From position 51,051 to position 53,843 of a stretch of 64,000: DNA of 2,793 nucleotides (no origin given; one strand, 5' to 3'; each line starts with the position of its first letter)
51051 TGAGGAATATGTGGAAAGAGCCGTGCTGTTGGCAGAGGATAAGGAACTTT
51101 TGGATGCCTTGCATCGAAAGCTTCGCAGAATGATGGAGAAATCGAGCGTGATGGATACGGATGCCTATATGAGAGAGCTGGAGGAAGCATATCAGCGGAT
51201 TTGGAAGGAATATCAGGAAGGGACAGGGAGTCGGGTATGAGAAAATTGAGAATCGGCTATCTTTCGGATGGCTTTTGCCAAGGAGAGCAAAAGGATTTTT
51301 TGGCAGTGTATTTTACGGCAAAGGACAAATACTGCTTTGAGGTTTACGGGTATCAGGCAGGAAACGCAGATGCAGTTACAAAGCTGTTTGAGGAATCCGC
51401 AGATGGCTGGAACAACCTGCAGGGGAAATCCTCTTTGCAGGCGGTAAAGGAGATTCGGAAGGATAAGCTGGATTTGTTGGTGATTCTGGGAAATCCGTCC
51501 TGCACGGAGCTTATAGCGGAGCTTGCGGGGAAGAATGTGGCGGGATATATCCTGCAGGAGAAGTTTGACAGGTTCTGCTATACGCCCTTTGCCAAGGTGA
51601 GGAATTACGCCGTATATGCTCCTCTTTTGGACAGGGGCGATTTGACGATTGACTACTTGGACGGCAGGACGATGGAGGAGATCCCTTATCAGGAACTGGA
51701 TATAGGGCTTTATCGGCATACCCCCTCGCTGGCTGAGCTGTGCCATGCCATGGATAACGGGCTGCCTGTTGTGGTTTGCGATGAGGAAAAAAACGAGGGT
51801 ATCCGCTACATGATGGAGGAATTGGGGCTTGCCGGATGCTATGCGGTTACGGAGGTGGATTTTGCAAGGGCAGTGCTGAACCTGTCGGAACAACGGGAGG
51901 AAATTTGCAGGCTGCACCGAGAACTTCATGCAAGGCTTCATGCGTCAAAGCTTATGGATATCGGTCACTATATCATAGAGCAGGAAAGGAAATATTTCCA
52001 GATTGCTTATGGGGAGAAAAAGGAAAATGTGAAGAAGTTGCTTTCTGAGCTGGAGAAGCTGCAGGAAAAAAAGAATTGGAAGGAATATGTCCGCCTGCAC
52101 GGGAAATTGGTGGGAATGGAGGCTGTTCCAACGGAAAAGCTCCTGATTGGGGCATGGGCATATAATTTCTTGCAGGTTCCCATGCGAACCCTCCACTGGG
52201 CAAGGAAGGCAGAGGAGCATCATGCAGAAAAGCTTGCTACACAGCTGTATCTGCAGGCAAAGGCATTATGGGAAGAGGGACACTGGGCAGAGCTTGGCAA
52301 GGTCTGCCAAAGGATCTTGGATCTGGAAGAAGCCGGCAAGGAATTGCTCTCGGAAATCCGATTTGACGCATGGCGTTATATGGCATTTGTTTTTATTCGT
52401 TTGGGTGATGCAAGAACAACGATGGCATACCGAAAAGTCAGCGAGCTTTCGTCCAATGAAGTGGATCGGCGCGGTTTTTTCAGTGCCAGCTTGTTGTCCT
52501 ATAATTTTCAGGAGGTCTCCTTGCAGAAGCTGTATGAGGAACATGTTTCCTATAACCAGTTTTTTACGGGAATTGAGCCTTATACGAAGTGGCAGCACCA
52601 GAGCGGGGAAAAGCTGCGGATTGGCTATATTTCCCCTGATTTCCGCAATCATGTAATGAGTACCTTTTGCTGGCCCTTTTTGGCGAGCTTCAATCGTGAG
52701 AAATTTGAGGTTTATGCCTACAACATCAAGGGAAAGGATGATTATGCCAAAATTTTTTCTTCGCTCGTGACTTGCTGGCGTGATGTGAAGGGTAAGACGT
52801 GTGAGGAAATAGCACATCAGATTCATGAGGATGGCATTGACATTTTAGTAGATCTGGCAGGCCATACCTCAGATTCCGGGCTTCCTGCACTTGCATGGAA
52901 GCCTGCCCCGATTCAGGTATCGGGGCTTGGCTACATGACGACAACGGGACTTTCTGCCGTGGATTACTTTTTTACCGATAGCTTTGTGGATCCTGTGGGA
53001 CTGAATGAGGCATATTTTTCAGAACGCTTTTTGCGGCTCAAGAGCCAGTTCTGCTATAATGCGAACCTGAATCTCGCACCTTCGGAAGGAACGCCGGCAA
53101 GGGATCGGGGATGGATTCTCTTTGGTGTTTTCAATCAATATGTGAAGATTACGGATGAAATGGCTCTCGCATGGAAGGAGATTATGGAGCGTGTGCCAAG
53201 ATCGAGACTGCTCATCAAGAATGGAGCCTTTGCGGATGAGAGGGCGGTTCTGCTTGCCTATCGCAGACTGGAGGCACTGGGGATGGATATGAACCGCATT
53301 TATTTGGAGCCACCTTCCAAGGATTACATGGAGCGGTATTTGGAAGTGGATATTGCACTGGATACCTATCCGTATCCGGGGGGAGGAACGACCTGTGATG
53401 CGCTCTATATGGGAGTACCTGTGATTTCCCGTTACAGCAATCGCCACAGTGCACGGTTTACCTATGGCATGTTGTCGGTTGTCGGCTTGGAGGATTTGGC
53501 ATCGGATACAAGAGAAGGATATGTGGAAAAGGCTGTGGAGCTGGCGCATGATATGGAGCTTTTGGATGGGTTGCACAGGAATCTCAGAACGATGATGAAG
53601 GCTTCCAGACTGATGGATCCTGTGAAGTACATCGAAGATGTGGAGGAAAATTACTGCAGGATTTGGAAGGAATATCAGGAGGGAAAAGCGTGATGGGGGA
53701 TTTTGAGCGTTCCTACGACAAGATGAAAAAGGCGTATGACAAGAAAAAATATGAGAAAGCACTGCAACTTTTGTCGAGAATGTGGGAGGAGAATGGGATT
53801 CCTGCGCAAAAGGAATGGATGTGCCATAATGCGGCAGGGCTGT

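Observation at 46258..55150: Array of five intact plus one degenerate TPR-GT41 (OGT/SPINDLY-like) modules, three fused in a 1660-aa protein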

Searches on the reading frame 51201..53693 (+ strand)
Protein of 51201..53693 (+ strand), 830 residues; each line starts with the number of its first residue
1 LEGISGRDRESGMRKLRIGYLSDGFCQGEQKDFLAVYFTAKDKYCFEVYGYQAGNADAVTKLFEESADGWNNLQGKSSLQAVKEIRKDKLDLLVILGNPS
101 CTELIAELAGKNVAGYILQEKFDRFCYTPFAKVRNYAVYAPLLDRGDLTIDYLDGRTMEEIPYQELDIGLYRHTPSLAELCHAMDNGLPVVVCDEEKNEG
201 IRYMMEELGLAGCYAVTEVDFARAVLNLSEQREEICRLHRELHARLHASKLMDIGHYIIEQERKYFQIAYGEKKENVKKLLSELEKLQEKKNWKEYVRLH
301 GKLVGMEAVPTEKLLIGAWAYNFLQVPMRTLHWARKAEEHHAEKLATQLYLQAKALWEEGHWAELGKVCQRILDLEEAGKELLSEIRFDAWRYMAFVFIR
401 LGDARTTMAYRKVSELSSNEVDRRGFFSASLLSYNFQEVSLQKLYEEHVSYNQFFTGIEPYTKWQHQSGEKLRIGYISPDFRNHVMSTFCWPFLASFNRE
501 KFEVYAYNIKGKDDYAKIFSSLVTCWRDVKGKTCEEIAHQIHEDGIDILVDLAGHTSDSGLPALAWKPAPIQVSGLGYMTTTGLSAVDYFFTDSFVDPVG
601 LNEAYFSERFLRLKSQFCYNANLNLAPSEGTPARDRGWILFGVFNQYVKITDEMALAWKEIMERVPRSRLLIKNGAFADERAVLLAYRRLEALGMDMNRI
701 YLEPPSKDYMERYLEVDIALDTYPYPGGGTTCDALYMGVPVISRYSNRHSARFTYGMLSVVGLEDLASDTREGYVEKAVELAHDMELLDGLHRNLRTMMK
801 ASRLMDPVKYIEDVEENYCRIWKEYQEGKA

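Call 8: search_protein_families(library=pfam, proteins=[window:51201-53693:+], max_evalue=0.01)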
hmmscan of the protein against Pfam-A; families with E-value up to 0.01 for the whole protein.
window:51201-53693:+ (830 aa): 1 family
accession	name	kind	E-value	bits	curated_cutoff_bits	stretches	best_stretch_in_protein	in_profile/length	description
PF13844.12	Glyco_transf_41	-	3.2e-45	154.9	25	2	461-615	70-226/543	Glycosyl transferase family 41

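Call 37: search_protein_families(library=ncbifam, proteins=[window:51237-53693:+], max_evalue=0.001)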
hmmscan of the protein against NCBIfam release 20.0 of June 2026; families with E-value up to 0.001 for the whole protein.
window:51237-53693:+ (818 aa): 1 family
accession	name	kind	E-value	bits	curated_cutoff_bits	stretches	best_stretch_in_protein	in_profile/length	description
NF049992.1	NGTferase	equivalog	1.1e-05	24.2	1000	1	557-773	358-574/614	UDP-glucose:protein N-beta-glucosyltransferase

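Call 48: find_homologous_proteins(query=window:51237-53693:+, max_evalue=1e-20)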
Query window:51237-53693:+ (818 aa): 235 proteins with E <= 1e-20 among 8000 candidates; the best 120 are listed.
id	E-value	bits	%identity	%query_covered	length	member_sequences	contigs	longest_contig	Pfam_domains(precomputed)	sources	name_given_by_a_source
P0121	0.0e+0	1888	99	100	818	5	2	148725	PF13844.13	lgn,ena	-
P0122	3.0e-281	953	54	100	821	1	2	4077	PF13844.13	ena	-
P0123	3.3e-279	947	54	100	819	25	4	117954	PF13844.13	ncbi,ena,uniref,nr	ncbi:hypothetical protein [uncultured Mitsuokella sp.]|uniref:O-linked N-acetylglucosamine transfera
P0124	3.9e-279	946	54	100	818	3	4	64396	PF13844.13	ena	-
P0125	3.9e-242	824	40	83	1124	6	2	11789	PF13428.13,PF13844.13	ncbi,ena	-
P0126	1.2e-241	822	39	83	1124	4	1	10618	PF13428.13,PF13844.13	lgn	-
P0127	1.6e-240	819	48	100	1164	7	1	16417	PF13524.13,PF13844.13,PF13692.13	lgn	-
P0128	1.3e-239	816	39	83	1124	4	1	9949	PF13428.13,PF13844.13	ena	-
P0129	3.9e-227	774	37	87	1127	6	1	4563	PF13844.13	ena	-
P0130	1.3e-224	766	40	81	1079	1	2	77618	PF13844.13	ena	-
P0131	1.7e-221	756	40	81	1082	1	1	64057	PF13844.13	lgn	-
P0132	4.4e-218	744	46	50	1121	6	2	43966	PF13844.13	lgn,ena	-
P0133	2.5e-217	742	38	82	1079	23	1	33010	PF13844.13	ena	-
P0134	2.8e-216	738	39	80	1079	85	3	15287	PF13844.13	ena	-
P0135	4.3e-216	738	40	82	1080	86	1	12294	PF13844.13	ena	-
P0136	1.2e-215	736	39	82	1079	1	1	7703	PF13844.13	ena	-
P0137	3.3e-214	732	39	80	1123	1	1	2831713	PF13844.13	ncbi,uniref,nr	ncbi:hypothetical protein [Selenomonas ruminantium]|uniref:O-linked N-acetylglucosamine transferase,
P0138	2.8e-212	725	39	80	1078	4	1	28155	PF13844.13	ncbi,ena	-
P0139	1.5e-211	723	35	81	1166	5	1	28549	PF13844.13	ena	-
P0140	4.1e-209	715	36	81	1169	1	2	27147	PF13844.13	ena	-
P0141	6.0e-207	708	36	83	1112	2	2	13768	PF13844.13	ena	-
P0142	1.6e-206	706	36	83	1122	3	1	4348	PF13844.13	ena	-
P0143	8.2e-206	704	33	79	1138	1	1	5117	PF13844.13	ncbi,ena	-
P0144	5.5e-204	698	35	81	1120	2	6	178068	PF13844.13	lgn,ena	-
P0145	2.0e-203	696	47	46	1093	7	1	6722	PF13844.13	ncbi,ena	-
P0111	5.9e-202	691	34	81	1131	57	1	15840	PF13844.13,PF13181.13,PF13692.13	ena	-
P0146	6.4e-202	691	41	100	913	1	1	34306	PF13844.13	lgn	-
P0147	7.9e-200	684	32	99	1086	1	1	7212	PF13844.13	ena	-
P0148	1.5e-199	683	41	54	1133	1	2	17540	PF14559.13,PF13424.13,PF13844.13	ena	-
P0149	1.7e-199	683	34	82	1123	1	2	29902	PF13844.13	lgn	-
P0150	2.1e-191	656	45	46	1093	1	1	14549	PF13844.13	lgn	-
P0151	3.8e-189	649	36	60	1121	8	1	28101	PF13844.13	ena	-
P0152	3.9e-187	642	35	68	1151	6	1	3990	PF13844.13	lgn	-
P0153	3.3e-185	636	46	46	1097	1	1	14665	PF13844.13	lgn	-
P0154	1.2e-180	621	39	100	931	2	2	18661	PF13844.13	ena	-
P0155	1.4e-177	611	30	100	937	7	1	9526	PF13844.13,PF13692.13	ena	-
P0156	2.4e-177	610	38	99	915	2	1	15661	PF13844.13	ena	-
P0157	1.2e-176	607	45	45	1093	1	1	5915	PF13844.13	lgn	-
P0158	1.5e-176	607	42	82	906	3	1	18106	PF13844.13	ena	-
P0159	2.3e-176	606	38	99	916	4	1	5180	PF13844.13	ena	-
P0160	9.2e-176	604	42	82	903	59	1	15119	PF13844.13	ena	-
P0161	1.5e-175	604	39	99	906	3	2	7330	PF13844.13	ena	-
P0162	5.9e-175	602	38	99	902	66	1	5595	PF13844.13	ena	-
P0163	1.6e-173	597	38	99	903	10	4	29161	PF13844.13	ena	-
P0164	2.3e-171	590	38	99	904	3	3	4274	PF13844.13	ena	-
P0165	2.1e-169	583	37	100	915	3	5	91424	PF13844.13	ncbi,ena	-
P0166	4.7e-168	579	37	100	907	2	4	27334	PF13844.13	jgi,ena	jgi:TPR domain/SEC-C domain protein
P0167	1.4e-162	561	42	53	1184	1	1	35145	PF14559.13,PF13424.13,PF13432.13,PF13428.13,PF13844.13,PF13181.13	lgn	-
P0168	1.2e-160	554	32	79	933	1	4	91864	PF13844.13,PF07719.24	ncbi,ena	-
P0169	4.5e-144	500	37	62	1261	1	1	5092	PF13431.13,PF23914.2,PF13414.13,PF13176.13,PF13428.13,PF13844.13,PF07721.21,PF14559.13,PF24575.2,PF13371.13,PF00515.35,PF12895.14,PF13424.13,PF21033.5,PF13432.13,PF13181.13,PF07719.24,PF13174.13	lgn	-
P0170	7.3e-144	499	41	71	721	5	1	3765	PF13844.13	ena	-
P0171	1.4e-142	495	34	59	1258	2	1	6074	PF13431.13,PF23914.2,PF13414.13,PF13524.13,PF13176.13,PF24885.2,PF13428.13,PF13844.13,PF13374.13,PF14559.13,PF00515.35,PF12895.14,PF13424.13,PF21033.5,PF13432.13,PF13429.13,PF13181.13,PF07719.24,PF13174.13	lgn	-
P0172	1.3e-136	475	40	76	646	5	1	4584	PF13844.13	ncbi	ncbi:MAG: hypothetical protein ACFN3F_03220, partial [Selenomonas sp.]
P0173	2.4e-133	464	33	56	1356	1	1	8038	PF03704.24,PF13431.13,PF23914.2,PF13414.13,PF13176.13,PF12569.15,PF13428.13,PF13844.13,PF25064.2,PF13374.13,PF14559.13,PF24575.2,PF13371.13,PF00515.35,PF12895.14,PF13424.13,PF21033.5,PF13432.13,PF13181.13,PF07719.24,PF13174.13,PF20308.5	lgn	-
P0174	6.7e-133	463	34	73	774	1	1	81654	PF13844.13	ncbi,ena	-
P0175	3.2e-127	444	34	44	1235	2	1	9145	PF25063.1,PF13431.13,PF23914.2,PF13414.13,PF13176.13,PF13428.13,PF13844.13,PF25064.2,PF13374.13,PF14559.13,PF24575.2,PF13371.13,PF00515.35,PF13424.13,PF21033.5,PF13432.13,PF13181.13,PF07719.24,PF13174.13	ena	-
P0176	2.6e-115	404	44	56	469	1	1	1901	PF13844.13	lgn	-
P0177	8.6e-103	363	39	58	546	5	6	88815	PF13844.13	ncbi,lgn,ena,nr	ncbi:MAG: hypothetical protein U0K23_07515 [Selenomonadaceae bacterium]|nr:hypothetical protein [Sel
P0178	1.2e-98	349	40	61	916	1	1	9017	PF13844.13,PF00535.33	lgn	-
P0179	2.3e-97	345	37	67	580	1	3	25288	PF13844.13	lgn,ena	-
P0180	3.0e-97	345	44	47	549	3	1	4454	PF13844.13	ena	-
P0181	2.3e-96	342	44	50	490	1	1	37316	PF13844.13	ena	-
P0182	3.1e-95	338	43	51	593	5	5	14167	PF13844.13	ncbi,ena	-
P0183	3.4e-94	335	42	48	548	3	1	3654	PF13844.13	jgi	-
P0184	4.5e-94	334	41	51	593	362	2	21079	PF13844.13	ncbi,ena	-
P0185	5.5e-93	331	42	50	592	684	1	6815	PF13432.13,PF13844.13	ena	-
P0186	8.5e-93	330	32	45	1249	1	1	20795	PF25063.1,PF13431.13,PF23914.2,PF25062.2,PF13414.13,PF13176.13,PF12569.15,PF13428.13,PF08238.19,PF13844.13,PF13374.13,PF14559.13,PF24575.2,PF13371.13,PF00515.35,PF12895.14,PF13424.13,PF21033.5,PF13432.13,PF13181.13,PF07719.24,PF13174.13,PF10373.16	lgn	-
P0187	3.4e-92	328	40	50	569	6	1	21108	PF13844.13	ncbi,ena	-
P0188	2.3e-91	325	41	50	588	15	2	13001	PF13844.13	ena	-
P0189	3.5e-90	321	43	46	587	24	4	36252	PF13432.13,PF13844.13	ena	-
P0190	1.6e-89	319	40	50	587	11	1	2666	PF13844.13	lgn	-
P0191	3.4e-89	318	40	50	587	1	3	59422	PF13432.13,PF13844.13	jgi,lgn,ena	-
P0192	4.9e-89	318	40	50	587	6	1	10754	PF13432.13,PF13844.13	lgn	-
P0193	5.5e-89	317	40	51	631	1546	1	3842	PF13844.13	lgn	-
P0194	6.1e-89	317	36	52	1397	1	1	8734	PF13431.13,PF23914.2,PF13414.13,PF13176.13,PF13428.13,PF13844.13,PF13374.13,PF07721.21,PF14559.13,PF24575.2,PF13371.13,PF00515.35,PF12895.14,PF13424.13,PF21033.5,PF13432.13,PF13181.13,PF07719.24,PF13174.13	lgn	-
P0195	1.2e-88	316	40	50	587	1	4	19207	PF13432.13,PF13844.13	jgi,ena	jgi:TPR domain/SEC-C domain protein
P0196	1.3e-88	316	40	50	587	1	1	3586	PF13432.13,PF13844.13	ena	-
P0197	4.6e-88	314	40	50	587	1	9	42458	PF13432.13,PF13844.13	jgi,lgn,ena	-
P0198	1.6e-87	313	44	43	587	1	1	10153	PF13844.13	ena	-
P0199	4.1e-87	311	40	50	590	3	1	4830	PF13844.13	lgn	-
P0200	3.6e-86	308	40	46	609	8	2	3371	PF13844.13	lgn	-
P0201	3.8e-86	308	38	51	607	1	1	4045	PF13844.13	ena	-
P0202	9.0e-86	307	38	51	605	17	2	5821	PF13844.13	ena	-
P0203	1.5e-85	306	37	52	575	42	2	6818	PF13844.13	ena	-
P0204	2.0e-84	302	34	59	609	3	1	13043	PF13844.13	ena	-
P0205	1.2e-82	296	31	50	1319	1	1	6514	PF13431.13,PF23914.2,PF13414.13,PF13176.13,PF13428.13,PF13844.13,PF25064.2,PF13374.13,PF14559.13,PF24575.2,PF13371.13,PF00515.35,PF12895.14,PF13424.13,PF21033.5,PF13432.13,PF13181.13,PF07719.24,PF13174.13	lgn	-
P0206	1.2e-80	290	38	49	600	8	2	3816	PF13428.13,PF13844.13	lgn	-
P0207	7.3e-80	287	36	57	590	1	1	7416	PF13431.13,PF23914.2,PF13414.13,PF13428.13,PF13844.13,PF13374.13,PF14559.13,PF24575.2,PF13371.13,PF00515.35,PF13424.13,PF21033.5,PF13432.13,PF13181.13,PF07719.24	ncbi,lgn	-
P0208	3.0e-78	282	39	47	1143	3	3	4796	PF13431.13,PF13414.13,PF13428.13,PF13844.13,PF14559.13,PF24575.2,PF05050.20,PF00515.35,PF12895.14,PF13424.13,PF13432.13,PF13181.13,PF07719.24,PF13174.13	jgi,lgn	-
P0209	6.5e-75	271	32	44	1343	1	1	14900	PF13431.13,PF23914.2,PF13414.13,PF13176.13,PF13428.13,PF13844.13,PF14559.13,PF13371.13,PF00515.35,PF12895.14,PF13424.13,PF13432.13,PF13181.13,PF07719.24,PF13174.13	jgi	jgi:predicted O-linked N-acetylglucosamine transferase (SPINDLY family)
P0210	1.4e-74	270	37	49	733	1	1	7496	PF09976.16,PF13414.13,PF01535.27,PF12569.15,PF13844.13,PF13374.13,PF24575.2,PF00515.35,PF13424.13,PF13429.13,PF07719.24,PF13174.13,PF20308.5,PF25063.1,PF13431.13,PF23914.2,PF13176.13,PF13428.13,PF25064.2,PF14559.13,PF27595.1,PF13371.13,PF17874.8,PF22860.3,PF12895.14,PF21033.5,PF13432.13,PF06552.19,P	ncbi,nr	ncbi:MAG: tetratricopeptide repeat protein [Thermodesulfovibrionales bacterium]|nr:tetratricopeptide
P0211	1.6e-74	270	39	48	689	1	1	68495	PF13431.13,PF23914.2,PF25062.2,PF13414.13,PF13176.13,PF13428.13,PF13844.13,PF25064.2,PF13374.13,PF07721.21,PF14559.13,PF24575.2,PF13371.13,PF00515.35,PF13424.13,PF13432.13,PF13181.13,PF07719.24,PF13174.13,PF20308.5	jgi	-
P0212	3.7e-74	268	36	59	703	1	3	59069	PF13431.13,PF23914.2,PF13414.13,PF13176.13,PF13428.13,PF13844.13,PF14559.13,PF24575.2,PF13371.13,PF00515.35,PF12895.14,PF13424.13,PF13432.13,PF13429.13,PF13181.13,PF07719.24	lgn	-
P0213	1.7e-72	263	35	49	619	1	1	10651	PF25063.1,PF13431.13,PF23914.2,PF13414.13,PF13176.13,PF13428.13,PF13844.13,PF25064.2,PF13374.13,PF14559.13,PF24575.2,PF13371.13,PF00515.35,PF12895.14,PF13424.13,PF21033.5,PF13432.13,PF13181.13,PF07719.24,PF13174.13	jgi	jgi:predicted O-linked N-acetylglucosamine transferase (SPINDLY family)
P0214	3.4e-72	262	39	44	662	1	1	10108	PF13414.13,PF12569.15,PF13844.13,PF13374.13,PF07721.21,PF24575.2,PF00515.35,PF13424.13,PF13429.13,PF07719.24,PF13174.13,PF20308.5,PF13431.13,PF23914.2,PF13176.13,PF13428.13,PF25064.2,PF14559.13,PF13371.13,PF17874.8,PF12895.14,PF21033.5,PF13432.13,PF13181.13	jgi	jgi:predicted O-linked N-acetylglucosamine transferase (SPINDLY family)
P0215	6.1e-72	261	34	57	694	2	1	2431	PF25063.1,PF13431.13,PF23914.2,PF13414.13,PF13176.13,PF13428.13,PF13844.13,PF13374.13,PF14559.13,PF24575.2,PF13371.13,PF17874.8,PF00515.35,PF12895.14,PF13424.13,PF21033.5,PF13432.13,PF13181.13,PF07719.24,PF13174.13,PF10373.16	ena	-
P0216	1.0e-71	260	35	53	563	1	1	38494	PF13414.13,PF13176.13,PF13428.13,PF13844.13,PF13374.13,PF14559.13,PF00515.35,PF13424.13,PF13432.13,PF13181.13,PF07719.24,PF13174.13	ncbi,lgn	-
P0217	1.6e-71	260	37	47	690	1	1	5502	PF03704.24,PF13414.13,PF13844.13,PF13374.13,PF07721.21,PF24575.2,PF02259.30,PF00515.35,PF13424.13,PF13429.13,PF07719.24,PF13174.13,PF20308.5,PF25063.1,PF13431.13,PF23914.2,PF13176.13,PF24885.2,PF13428.13,PF14559.13,PF13371.13,PF12895.14,PF21033.5,PF13432.13,PF13181.13,PF10373.16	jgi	jgi:predicted O-linked N-acetylglucosamine transferase (SPINDLY family)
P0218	1.8e-71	259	35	54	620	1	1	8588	PF13431.13,PF23914.2,PF13414.13,PF13176.13,PF13428.13,PF13844.13,PF25064.2,PF13374.13,PF14559.13,PF24575.2,PF00515.35,PF12895.14,PF13424.13,PF21033.5,PF13432.13,PF13181.13,PF14561.13,PF07719.24,PF13174.13,PF20308.5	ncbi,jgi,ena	jgi:predicted O-linked N-acetylglucosamine transferase (SPINDLY family)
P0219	2.8e-71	259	39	43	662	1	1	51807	PF25063.1,PF13431.13,PF23914.2,PF13414.13,PF13176.13,PF13428.13,PF13844.13,PF25064.2,PF13374.13,PF07721.21,PF14559.13,PF24575.2,PF13371.13,PF17874.8,PF00515.35,PF12895.14,PF13424.13,PF21033.5,PF13432.13,PF13181.13,PF07719.24,PF13174.13,PF20308.5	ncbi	-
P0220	3.3e-71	259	36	57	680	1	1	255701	PF13431.13,PF23914.2,PF13414.13,PF13428.13,PF13844.13,PF14559.13,PF24575.2,PF00515.35,PF13424.13,PF13432.13,PF13181.13,PF07719.24,PF13174.13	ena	-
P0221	3.9e-71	258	39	43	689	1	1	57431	PF13431.13,PF23914.2,PF13414.13,PF21545.4,PF13176.13,PF24885.2,PF13428.13,PF13844.13,PF13374.13,PF07721.21,PF14559.13,PF24575.2,PF13371.13,PF00515.35,PF12895.14,PF13424.13,PF21033.5,PF13432.13,PF13181.13,PF07719.24,PF13174.13,PF20308.5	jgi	jgi:protein O-GlcNAc transferase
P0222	1.1e-70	257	40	44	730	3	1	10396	PF13431.13,PF23914.2,PF13414.13,PF13176.13,PF13428.13,PF13844.13,PF25064.2,PF13374.13,PF14559.13,PF24575.2,PF00515.35,PF12895.14,PF13424.13,PF13432.13,PF13429.13,PF13181.13,PF14561.13,PF07719.24,PF13174.13,PF20308.5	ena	-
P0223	8.1e-70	254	34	55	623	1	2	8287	PF25063.1,PF13431.13,PF23914.2,PF13414.13,PF13176.13,PF13428.13,PF13844.13,PF13374.13,PF07721.21,PF14559.13,PF13371.13,PF00515.35,PF12895.14,PF13424.13,PF13432.13,PF13429.13,PF13181.13,PF07719.24,PF13174.13,PF20308.5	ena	-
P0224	4.3e-69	252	35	53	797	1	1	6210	PF14559.13,PF13431.13,PF23914.2,PF13371.13,PF00515.35,PF12895.14,PF13432.13,PF13428.13,PF13844.13,PF13181.13,PF07719.24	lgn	-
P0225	1.1e-68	250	37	49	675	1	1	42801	PF13431.13,PF23914.2,PF13414.13,PF13176.13,PF13428.13,PF13844.13,PF25064.2,PF13374.13,PF14559.13,PF24575.2,PF00515.35,PF12895.14,PF13424.13,PF13432.13,PF13181.13,PF07719.24,PF13174.13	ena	-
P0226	1.4e-68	250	37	48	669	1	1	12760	PF03704.24,PF13414.13,PF12688.14,PF13844.13,PF13374.13,PF07721.21,PF24575.2,PF00515.35,PF13424.13,PF13429.13,PF14561.13,PF07719.24,PF13174.13,PF20308.5,PF13431.13,PF23914.2,PF13176.13,PF13428.13,PF14559.13,PF13371.13,PF12895.14,PF21033.5,PF13432.13,PF13181.13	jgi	jgi:protein O-GlcNAc transferase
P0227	2.0e-68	249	37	46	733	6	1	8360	PF13431.13,PF23914.2,PF13414.13,PF13176.13,PF13428.13,PF13844.13,PF25064.2,PF13374.13,PF14559.13,PF24575.2,PF00515.35,PF12895.14,PF13424.13,PF23240.2,PF13432.13,PF13429.13,PF13181.13,PF07719.24,PF13174.13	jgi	jgi:protein O-GlcNAc transferase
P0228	2.6e-68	249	36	49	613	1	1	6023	PF13431.13,PF23914.2,PF13414.13,PF13176.13,PF13428.13,PF13844.13,PF13374.13,PF14559.13,PF13371.13,PF00515.35,PF13424.13,PF21033.5,PF13432.13,PF13181.13,PF07719.24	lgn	-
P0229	5.1e-68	248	40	43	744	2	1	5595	PF03704.24,PF13414.13,PF13844.13,PF13374.13,PF07721.21,PF24575.2,PF02259.30,PF11846.15,PF00515.35,PF04212.25,PF13424.13,PF13429.13,PF07719.24,PF13174.13,PF20308.5,PF25063.1,PF13431.13,PF23914.2,PF13176.13,PF24885.2,PF13428.13,PF14559.13,PF13371.13,PF17874.8,PF12895.14,PF21033.5,PF13432.13,PF13181.13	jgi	-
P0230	1.2e-67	247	35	47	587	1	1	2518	PF03704.24,PF13431.13,PF23914.2,PF13414.13,PF13176.13,PF13428.13,PF13844.13,PF13374.13,PF14559.13,PF13371.13,PF00515.35,PF13424.13,PF13432.13,PF13181.13,PF07719.24,PF13174.13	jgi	jgi:predicted O-linked N-acetylglucosamine transferase (SPINDLY family)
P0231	2.1e-67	246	35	56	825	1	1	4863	PF14559.13,PF13431.13,PF13414.13,PF00515.35,PF13424.13,PF13428.13,PF13844.13,PF13181.13,PF25064.2,PF07719.24,PF13374.13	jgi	-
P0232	5.8e-67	245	34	51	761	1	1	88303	PF13431.13,PF23914.2,PF13414.13,PF13176.13,PF12569.15,PF13428.13,PF13844.13,PF25064.2,PF13374.13,PF14559.13,PF24575.2,PF13371.13,PF17874.8,PF00515.35,PF22860.3,PF12895.14,PF13424.13,PF21033.5,PF13432.13,PF13181.13,PF14561.13,PF07719.24,PF13174.13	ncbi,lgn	-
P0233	6.2e-67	244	29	44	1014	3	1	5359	PF13431.13,PF23914.2,PF25062.2,PF13414.13,PF13176.13,PF13428.13,PF13844.13,PF14559.13,PF13371.13,PF00515.35,PF13424.13,PF13432.13,PF13181.13,PF07719.24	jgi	jgi:predicted O-linked N-acetylglucosamine transferase (SPINDLY family)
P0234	7.0e-67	244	36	51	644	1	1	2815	PF25063.1,PF13431.13,PF23914.2,PF13414.13,PF13428.13,PF13844.13,PF14559.13,PF24575.2,PF13371.13,PF02810.22,PF00515.35,PF22860.3,PF12895.14,PF13424.13,PF21033.5,PF13432.13,PF13429.13,PF13181.13,PF07719.24,PF13174.13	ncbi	-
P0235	7.9e-67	244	36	48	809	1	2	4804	PF13431.13,PF13414.13,PF13176.13,PF13428.13,PF13844.13,PF13374.13,PF14559.13,PF24575.2,PF00515.35,PF12895.14,PF13424.13,PF21033.5,PF13432.13,PF13429.13,PF13181.13,PF07719.24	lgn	-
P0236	9.5e-67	244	32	60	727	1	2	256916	PF03704.24,PF13414.13,PF01535.27,PF12569.15,PF13844.13,PF13374.13,PF24575.2,PF00515.35,PF13424.13,PF13429.13,PF14561.13,PF07719.24,PF13174.13,PF20308.5,PF25063.1,PF13431.13,PF23914.2,PF25062.2,PF13176.13,PF24885.2,PF13428.13,PF25064.2,PF14559.13,PF13371.13,PF22860.3,PF12895.14,PF21033.5,PF13432.13,P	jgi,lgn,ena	-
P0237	3.0e-66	242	33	52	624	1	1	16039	PF13431.13,PF23914.2,PF13414.13,PF13176.13,PF13428.13,PF13844.13,PF14559.13,PF13371.13,PF00515.35,PF12895.14,PF13424.13,PF21033.5,PF13432.13,PF13181.13,PF07719.24,PF13174.13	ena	-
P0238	4.9e-66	242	32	70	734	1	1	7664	PF13431.13,PF23914.2,PF13414.13,PF13176.13,PF13428.13,PF12688.14,PF13844.13,PF25064.2,PF13374.13,PF14559.13,PF24575.2,PF13371.13,PF17874.8,PF00515.35,PF12895.14,PF13424.13,PF13432.13,PF13429.13,PF13181.13,PF07719.24,PF13174.13,PF20308.5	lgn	-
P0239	8.2e-66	241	37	43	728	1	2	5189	PF03704.24,PF25060.1,PF13414.13,PF13844.13,PF13374.13,PF00515.35,PF13424.13,PF13429.13,PF14561.13,PF07719.24,PF13174.13,PF20308.5,PF25063.1,PF13431.13,PF23914.2,PF25062.2,PF25058.2,PF13176.13,PF13428.13,PF25064.2,PF14559.13,PF13371.13,PF12895.14,PF21033.5,PF13432.13,PF06552.19,PF13181.13,PF01239.29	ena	-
